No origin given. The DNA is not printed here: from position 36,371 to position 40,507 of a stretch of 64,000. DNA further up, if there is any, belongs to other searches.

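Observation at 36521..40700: Giant SEC-C-motif / PD-(D/E)xK-motif protein (1278 aa) with an upstream CxC-rich mini-ORF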

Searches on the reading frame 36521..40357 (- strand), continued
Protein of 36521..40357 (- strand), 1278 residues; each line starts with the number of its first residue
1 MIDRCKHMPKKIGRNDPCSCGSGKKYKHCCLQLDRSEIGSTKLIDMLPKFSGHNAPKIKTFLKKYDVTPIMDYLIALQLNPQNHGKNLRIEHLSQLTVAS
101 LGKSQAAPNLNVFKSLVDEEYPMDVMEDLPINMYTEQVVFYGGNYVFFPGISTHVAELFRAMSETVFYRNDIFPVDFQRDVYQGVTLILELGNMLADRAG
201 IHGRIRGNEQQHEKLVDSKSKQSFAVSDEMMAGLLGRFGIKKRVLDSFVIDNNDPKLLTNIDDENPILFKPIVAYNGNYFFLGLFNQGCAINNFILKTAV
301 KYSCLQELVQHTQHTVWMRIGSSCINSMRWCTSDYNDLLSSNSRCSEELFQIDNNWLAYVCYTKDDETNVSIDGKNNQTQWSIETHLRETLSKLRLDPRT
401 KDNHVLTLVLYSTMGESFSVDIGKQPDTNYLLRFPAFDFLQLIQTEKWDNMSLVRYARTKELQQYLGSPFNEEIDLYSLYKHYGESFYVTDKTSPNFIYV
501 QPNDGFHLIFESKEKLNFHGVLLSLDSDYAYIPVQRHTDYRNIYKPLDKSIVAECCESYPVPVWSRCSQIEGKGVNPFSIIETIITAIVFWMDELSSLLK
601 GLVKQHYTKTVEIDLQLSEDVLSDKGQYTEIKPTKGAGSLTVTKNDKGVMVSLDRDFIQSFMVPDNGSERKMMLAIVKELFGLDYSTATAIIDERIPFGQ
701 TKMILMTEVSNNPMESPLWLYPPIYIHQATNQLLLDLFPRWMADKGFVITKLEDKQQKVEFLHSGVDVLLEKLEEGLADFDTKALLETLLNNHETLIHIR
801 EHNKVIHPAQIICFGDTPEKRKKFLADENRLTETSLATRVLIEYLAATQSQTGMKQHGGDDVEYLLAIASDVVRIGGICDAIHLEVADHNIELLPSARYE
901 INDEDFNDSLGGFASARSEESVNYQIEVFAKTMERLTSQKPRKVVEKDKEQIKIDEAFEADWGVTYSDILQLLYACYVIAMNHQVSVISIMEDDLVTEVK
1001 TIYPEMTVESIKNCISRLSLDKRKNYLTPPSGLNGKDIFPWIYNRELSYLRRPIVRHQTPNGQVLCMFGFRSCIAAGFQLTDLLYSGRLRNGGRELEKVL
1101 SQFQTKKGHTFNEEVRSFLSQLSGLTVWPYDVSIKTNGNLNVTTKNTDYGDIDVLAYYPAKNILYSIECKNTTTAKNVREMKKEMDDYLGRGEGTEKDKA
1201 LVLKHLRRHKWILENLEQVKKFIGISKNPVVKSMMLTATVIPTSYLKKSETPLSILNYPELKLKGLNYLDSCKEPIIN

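Call 28: find_encoding_contigs(protein=P0002, flank=10000, max_places=3)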
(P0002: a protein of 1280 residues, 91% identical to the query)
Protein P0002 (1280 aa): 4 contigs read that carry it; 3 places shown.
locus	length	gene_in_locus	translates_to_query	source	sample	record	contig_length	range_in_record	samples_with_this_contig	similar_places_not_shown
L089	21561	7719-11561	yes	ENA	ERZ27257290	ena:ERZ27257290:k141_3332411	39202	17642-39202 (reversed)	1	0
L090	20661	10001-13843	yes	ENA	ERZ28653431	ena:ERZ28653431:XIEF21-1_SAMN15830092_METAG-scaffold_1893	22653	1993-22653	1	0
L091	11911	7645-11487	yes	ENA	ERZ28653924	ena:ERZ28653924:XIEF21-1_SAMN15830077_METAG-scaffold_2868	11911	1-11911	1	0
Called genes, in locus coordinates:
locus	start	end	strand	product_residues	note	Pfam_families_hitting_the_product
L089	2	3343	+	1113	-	?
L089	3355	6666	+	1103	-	PF07669:Eco57I, PF02384:N6_Mtase (weak), PF12950:TaqI_C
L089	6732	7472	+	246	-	-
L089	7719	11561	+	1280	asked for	PF02810:SEC-C, PF28173:Upx-like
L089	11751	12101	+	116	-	-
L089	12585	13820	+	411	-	PF17820:PDZ_6 (faint)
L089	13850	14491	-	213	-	PF01693:Cauli_VI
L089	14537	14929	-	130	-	-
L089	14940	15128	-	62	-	PF07927:HicA_toxin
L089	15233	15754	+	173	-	-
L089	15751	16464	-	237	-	-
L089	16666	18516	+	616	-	PF01558:POR, PF01855:POR_N, PF17147:PFOR_II (weak)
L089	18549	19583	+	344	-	PF02775:TPP_enzyme_C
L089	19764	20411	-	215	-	-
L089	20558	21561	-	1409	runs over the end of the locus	PF01869:BcrAD_BadFG, PF09989:DUF2229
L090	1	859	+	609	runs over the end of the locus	PF08497:Radical_SAM_N, PF04055:Radical_SAM (weak), PF11842:DUF3362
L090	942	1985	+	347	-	PF02661:Fic, PF13412:HTH_24 (weak)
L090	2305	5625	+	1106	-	PF13091:PLDc_2 (weak), PF00176:SNF2-rel_dom (faint), PF00270:DEAD (faint), PF04851:ResIII (faint), PF00271:Helicase_C, PF22590:Cas3-like_C_2 (weak)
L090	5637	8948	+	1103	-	PF07669:Eco57I, PF02384:N6_Mtase (weak), PF12950:TaqI_C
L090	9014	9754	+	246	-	-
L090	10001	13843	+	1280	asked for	PF02810:SEC-C, PF28173:Upx-like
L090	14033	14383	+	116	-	-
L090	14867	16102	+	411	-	PF17820:PDZ_6 (faint)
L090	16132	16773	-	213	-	PF01693:Cauli_VI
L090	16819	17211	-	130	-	-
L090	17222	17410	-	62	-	PF07927:HicA_toxin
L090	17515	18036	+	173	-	-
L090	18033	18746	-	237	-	-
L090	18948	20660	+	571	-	?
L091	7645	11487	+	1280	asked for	PF02810:SEC-C, PF28173:Upx-like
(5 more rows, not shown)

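Call 29: find_encoding_contigs(protein=P0005, flank=10000, max_places=3)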
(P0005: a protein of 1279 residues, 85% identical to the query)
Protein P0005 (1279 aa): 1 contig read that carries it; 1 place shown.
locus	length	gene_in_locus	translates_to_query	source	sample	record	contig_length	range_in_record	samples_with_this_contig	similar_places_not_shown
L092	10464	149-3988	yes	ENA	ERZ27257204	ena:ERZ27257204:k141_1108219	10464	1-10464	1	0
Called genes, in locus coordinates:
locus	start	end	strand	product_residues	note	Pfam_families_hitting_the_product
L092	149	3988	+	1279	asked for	PF02810:SEC-C, PF28173:Upx-like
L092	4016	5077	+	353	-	-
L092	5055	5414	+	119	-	PF04266:ASCH (faint)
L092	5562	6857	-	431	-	PF13304:AAA_21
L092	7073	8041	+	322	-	PF00089:Trypsin (faint), PF13365:Trypsin_2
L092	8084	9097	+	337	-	PF04326:SLFN_AlbA_2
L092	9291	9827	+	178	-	-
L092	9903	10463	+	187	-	?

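Call 30: find_encoding_contigs(protein=P0025, flank=10000, max_places=6)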
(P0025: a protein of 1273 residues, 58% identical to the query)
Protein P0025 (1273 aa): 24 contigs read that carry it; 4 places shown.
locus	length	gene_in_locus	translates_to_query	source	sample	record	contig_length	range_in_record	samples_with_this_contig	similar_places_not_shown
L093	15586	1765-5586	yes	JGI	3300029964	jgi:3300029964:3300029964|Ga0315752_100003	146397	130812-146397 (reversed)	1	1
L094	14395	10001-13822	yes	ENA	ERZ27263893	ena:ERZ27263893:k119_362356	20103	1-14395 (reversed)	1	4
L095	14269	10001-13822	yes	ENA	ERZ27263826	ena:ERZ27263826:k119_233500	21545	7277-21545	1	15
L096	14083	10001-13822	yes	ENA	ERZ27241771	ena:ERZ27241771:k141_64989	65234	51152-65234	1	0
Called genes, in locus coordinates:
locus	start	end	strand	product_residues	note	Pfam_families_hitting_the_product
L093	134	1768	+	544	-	-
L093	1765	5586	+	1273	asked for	PF02810:SEC-C, PF28173:Upx-like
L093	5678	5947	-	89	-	-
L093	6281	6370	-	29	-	-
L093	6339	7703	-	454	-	PF13304:AAA_21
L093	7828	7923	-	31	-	-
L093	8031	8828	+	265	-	-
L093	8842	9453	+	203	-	-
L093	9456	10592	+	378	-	-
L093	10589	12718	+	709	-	PF14457:Prok-E2_A, PF00899:ThiF, PF14464:Prok-JAB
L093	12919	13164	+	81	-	-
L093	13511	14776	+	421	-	PF13304:AAA_21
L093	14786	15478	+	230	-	PF13707:RloB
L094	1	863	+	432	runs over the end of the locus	PF00155:Aminotran_1_2, PF01041:DegT_DnrJ_EryC1, PF01053:Cys_Met_Meta_PP, PF01212:Beta_elim_lyase (faint), PF01041:DegT_DnrJ_EryC1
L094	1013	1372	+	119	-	PF05635:23S_rRNA_IVP, PF22296:bAvd (weak)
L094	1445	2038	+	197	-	PF02397:Bac_transf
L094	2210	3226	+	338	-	PF00106:adh_short (weak), PF01073:3Beta_HSD, PF01370:Epimerase, PF02719:Polysacc_synt_2, PF04321:RmlD_sub_bind, PF05368:NmrA (faint), PF13460:NAD_binding_10 (weak), PF16363:GDP_Man_Dehyd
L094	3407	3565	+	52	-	-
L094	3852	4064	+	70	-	-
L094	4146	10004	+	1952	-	PF13191:AAA_16, PF24883:NPHP3_N (weak)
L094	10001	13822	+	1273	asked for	PF02810:SEC-C, PF28173:Upx-like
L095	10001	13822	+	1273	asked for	PF02810:SEC-C, PF28173:Upx-like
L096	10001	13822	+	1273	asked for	PF02810:SEC-C, PF28173:Upx-like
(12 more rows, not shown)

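Call 37: list_cluster_members(proteins=[P0041, P0082, P0110, P0115, P0117, P0119, P0118])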
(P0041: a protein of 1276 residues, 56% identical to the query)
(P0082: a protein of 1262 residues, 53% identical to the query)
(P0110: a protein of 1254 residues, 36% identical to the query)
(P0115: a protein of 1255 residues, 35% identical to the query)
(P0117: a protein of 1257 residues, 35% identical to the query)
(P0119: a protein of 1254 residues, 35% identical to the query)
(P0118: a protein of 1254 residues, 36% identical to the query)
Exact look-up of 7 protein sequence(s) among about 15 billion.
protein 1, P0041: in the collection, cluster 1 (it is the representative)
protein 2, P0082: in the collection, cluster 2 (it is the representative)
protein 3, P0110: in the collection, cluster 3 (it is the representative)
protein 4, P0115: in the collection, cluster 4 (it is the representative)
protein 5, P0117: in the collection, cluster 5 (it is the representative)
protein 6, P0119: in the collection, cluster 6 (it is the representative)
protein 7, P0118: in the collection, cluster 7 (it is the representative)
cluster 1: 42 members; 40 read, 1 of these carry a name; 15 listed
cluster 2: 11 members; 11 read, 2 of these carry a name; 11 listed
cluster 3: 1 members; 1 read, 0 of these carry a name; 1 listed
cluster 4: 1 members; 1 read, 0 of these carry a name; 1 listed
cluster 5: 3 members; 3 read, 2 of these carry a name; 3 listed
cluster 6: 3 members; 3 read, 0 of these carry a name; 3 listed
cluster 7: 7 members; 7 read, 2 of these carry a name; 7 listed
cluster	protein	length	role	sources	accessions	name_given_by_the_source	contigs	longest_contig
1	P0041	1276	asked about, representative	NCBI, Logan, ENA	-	-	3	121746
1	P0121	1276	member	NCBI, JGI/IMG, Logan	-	hypothetical protein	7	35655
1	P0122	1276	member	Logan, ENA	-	-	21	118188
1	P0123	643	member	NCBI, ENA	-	-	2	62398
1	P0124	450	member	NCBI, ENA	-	-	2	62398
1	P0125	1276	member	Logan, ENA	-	-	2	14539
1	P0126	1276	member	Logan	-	-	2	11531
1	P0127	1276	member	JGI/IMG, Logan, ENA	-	-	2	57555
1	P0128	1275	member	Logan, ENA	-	-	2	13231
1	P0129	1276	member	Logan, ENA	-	-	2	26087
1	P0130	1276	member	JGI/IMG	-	-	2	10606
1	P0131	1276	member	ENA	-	-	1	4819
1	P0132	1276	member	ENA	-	-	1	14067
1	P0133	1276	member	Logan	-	-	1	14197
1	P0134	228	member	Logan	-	-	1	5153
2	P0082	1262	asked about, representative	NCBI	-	-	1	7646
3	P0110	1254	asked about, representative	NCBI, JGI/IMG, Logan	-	-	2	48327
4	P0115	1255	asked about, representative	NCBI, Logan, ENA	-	-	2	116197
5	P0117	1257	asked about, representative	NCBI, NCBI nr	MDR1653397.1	MAG: SEC-C domain-containing protein [Prevotellaceae bacterium] | SEC-C domain-containing protein [Prevotellaceae bacterium]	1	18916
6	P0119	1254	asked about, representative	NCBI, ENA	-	-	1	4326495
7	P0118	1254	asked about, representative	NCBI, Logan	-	-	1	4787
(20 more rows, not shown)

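Call 41: search_protein_families(library=padloc, proteins=[L089:6732-7472:+, L094:4146-10004:+, L093:134-1768:+, L089:3355-6666:+, L090:2305-5625:+], max_evalue=0.001)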
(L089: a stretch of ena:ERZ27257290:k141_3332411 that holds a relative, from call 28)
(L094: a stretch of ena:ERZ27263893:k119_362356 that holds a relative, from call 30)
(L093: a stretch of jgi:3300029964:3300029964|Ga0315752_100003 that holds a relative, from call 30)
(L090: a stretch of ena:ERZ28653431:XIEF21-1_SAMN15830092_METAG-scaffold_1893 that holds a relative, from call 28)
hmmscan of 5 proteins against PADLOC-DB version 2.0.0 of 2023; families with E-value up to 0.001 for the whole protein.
L089:6732-7472:+ (246 aa): 0 families

L094:4146-10004:+ (1952 aa): 1 family
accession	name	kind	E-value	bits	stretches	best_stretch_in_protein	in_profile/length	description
PDLC02159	Avs1b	-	3.2e-33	112.3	1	267-594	212-532/1924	-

L093:134-1768:+ (544 aa): 0 families

L089:3355-6666:+ (1103 aa): 57 families (the best 25 are shown)
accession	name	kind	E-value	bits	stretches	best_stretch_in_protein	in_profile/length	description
PDLC03596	REase_MTase_IIG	-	7e-125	416.4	2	360-1101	425-1144/1148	Type IIG restriction enzyme-methyltransferase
PDLC03601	REase_MTase_IIG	-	2.3e-124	414.5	3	460-1099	457-1105/1110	Type IIG restriction enzyme-methyltransferase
PDLC03612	REase_MTase_IIG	-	1.6e-98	329.4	3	604-1102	743-1246/1247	Type IIG restriction enzyme-methyltransferase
PDLC03604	REase_MTase_IIG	-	1e-48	164.2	2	646-1094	506-999/1011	Type IIG restriction enzyme-methyltransferase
PDLC03609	REase_MTase_IIG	-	8.1e-47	157.6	2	655-1057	538-941/1066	Type IIG restriction enzyme-methyltransferase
PDLC03313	MTase_II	-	1.2e-30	104.6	1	671-1101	141-561/563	Type II methyltransferase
PDLC03629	REase_MTase_IIG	-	8.9e-30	101.2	2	658-787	554-692/1182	Type IIG restriction enzyme-methyltransferase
PDLC03226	MTase_II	-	4.4e-28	96.2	2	666-799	121-252/579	Type II methyltransferase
PDLC03628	REase_MTase_IIG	-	1.5e-27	94.1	3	292-385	266-359/1100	Type IIG restriction enzyme-methyltransferase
PDLC03250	MTase_II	-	3.3e-26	90.2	1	672-1037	338-697/775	Type II methyltransferase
PDLC03245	MTase_II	-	1.9e-25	87.5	1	636-1085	124-571/577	Type II methyltransferase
PDLC03335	MTase_II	-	2.2e-22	77.5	1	614-1043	144-570/607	Type II methyltransferase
PDLC02643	DrmMI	-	2.4e-21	73.4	2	461-631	599-780/1347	DrmMI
PDLC03348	MTase_II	-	8.3e-21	72.2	2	965-1095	582-704/727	Type II methyltransferase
PDLC02521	PglX|PglXI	-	6.2e-20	68.8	1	425-1079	303-863/1174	PglX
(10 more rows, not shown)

L090:2305-5625:+ (1106 aa): 47 families (the best 25 are shown)
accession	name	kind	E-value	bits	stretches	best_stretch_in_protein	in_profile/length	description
PDLC01075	C3a139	-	2.2e-44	150.1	1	109-829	90-743/948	HKD+Snf2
PDLC02621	DrmD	-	1.2e-37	127.7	2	568-831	386-641/1040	DrmD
PDLC00659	HmaA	-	1.3e-30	104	2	562-816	354-613/1176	SNF2 helicase / DEAD-box helicase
PDLC02623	DrmD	-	9.2e-30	101.1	3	686-877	508-684/1040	DrmD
PDLC02500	BrxHI|BrxHII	-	5.4e-27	92.7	1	678-817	449-577/933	BrxHI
PDLC02840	DpdE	-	2.3e-26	90.4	2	667-829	519-670/1091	DpdE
PDLC02843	DpdE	-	1.8e-24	83.8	2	276-408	180-302/1091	DpdE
PDLC02619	DrmD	-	9.6e-24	81.5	2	667-816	369-536/872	DrmD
PDLC02620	DrmD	-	6.8e-22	75.3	2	711-856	485-617/1060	DrmD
PDLC02193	PLD_Helicase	-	8.5e-22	75.1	2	665-816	645-800/905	-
PDLC02632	DrmD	-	1.7e-21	74.4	2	556-823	378-634/662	DrmD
PDLC02504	BrxHI|BrxHII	-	3.9e-21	72.7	2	706-827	480-596/971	BrxHII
PDLC02572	DrmA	-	1.7e-18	64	2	666-817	473-625/1043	DrmA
PDLC04556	PDC-M27C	-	3e-17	60.3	1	351-424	191-261/892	-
PDLC02633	DrmD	-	5.9e-17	58.9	2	669-828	483-643/839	DrmD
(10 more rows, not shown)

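Call 62: find_encoding_contigs(protein=P0119, flank=10000, max_places=2)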
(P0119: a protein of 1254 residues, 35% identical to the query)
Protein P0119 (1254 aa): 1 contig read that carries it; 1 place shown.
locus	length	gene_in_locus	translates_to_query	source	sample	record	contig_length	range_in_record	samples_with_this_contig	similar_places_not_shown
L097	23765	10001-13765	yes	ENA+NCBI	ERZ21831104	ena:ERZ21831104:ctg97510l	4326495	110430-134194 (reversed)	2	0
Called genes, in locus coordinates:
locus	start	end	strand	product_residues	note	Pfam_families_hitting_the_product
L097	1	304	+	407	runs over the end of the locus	PF03786:UxuA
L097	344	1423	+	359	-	PF00294:PfkB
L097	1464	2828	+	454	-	PF09861:Lar_N (weak)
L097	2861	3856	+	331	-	PF01408:GFO_IDH_MocA, PF22725:GFO_IDH_MocA_C3, PF02894:GFO_IDH_MocA_C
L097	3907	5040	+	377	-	PF00389:2-Hacid_dh, PF02826:2-Hacid_dh_C, PF11890:DUF3410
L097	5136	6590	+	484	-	PF03446:NAD_binding_2, PF00393:6PGD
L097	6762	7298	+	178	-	PF02899:Phage_int_SAM_1 (weak), PF13495:Phage_int_SAM_4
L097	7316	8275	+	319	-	PF12762:DDE_Tnp_IS1595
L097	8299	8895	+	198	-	PF00589:Phage_integrase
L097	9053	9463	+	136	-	-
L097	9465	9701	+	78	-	-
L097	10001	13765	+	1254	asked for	PF02810:SEC-C, PF28173:Upx-like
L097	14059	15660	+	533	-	-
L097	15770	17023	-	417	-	PF00078:RVT_1, PF08388:GIIM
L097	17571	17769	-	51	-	-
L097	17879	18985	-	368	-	PF01609:DDE_Tnp_1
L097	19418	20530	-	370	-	PF00078:RVT_1, PF08388:GIIM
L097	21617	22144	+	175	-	PF13858:DUF4199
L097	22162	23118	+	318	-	PF00535:Glycos_transf_2, PF10111:Glyco_tranf_2_2, PF13641:Glyco_tranf_2_3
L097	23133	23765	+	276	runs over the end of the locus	PF06790:UPF0259 (faint), PF25231:DUF7847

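Call 63: find_encoding_contigs(protein=P0055, flank=10000, max_places=3)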
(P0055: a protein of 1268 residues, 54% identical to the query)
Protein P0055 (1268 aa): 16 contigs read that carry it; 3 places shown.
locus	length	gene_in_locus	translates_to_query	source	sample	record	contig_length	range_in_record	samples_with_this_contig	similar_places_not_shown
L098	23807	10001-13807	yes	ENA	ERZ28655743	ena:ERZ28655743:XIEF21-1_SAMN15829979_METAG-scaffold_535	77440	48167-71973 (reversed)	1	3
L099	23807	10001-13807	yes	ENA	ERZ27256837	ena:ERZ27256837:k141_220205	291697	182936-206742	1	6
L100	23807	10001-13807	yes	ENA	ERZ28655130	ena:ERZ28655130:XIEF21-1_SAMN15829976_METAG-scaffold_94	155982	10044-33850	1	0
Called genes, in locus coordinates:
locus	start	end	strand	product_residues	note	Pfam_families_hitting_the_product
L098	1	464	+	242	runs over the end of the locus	PF06414:Zeta_toxin (faint)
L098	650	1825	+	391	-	PF13310:Virulence_RhuM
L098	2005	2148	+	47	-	-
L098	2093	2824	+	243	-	-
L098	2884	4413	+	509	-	PF05272:VapE-like_dom, PF19263:DUF5906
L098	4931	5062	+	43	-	-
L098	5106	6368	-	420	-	-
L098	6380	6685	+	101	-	-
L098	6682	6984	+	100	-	-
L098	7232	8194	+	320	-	PF00535:Glycos_transf_2, PF10111:Glyco_tranf_2_2 (weak), PF13641:Glyco_tranf_2_3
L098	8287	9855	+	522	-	PF09820:AAA-ATPase_like, PF08011:PDDEXK_9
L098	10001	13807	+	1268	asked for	PF02810:SEC-C, PF28173:Upx-like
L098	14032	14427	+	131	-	-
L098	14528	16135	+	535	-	PF02348:CTP_transf_3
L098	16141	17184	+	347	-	PF03102:NeuB, PF08666:SAF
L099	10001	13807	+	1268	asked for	PF02810:SEC-C, PF28173:Upx-like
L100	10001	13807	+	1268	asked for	PF02810:SEC-C, PF28173:Upx-like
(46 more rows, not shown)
